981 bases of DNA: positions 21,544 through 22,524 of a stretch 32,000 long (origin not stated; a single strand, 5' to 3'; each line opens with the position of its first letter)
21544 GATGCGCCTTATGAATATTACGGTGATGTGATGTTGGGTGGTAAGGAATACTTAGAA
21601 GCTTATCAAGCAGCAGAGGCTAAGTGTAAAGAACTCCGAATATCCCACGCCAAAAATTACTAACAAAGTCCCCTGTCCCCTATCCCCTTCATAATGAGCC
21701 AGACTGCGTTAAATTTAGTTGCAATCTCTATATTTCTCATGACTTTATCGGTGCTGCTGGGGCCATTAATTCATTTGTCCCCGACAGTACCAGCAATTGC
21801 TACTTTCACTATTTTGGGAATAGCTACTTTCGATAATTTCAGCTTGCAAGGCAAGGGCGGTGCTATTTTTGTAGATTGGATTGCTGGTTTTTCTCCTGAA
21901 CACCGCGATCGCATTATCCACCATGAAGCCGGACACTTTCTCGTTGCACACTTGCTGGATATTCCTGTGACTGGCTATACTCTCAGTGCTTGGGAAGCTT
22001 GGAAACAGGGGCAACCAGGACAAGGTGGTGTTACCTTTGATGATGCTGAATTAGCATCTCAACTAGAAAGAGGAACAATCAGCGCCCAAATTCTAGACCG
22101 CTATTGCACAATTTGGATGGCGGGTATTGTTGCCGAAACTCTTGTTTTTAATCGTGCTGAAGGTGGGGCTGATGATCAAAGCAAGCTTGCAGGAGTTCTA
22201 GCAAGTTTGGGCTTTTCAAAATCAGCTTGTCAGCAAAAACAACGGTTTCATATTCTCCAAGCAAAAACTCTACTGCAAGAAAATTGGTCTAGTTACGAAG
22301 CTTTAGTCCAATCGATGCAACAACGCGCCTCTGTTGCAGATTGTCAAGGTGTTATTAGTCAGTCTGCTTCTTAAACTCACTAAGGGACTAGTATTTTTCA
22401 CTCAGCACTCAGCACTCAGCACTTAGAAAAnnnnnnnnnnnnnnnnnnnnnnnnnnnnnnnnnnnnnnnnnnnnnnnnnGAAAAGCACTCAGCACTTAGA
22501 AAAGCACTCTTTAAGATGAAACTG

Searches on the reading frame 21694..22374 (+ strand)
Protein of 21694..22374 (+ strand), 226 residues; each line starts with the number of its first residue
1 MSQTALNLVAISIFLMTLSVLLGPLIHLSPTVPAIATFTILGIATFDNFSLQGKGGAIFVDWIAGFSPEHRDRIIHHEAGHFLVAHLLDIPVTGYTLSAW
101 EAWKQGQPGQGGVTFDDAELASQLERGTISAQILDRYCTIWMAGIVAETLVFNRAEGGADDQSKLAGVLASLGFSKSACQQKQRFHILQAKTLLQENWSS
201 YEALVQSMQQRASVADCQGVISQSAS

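Call 24: search_protein_families(library=pfam, proteins=[window:21694-22374:+], max_evalue=0.01)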
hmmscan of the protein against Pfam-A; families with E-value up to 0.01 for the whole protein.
window:21694-22374:+ (226 aa): 1 family
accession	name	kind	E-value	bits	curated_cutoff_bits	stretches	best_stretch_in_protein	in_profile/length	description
PF01434.24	Peptidase_M41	-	0.002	18.5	29.9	0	67-164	4-92/191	Peptidase family M41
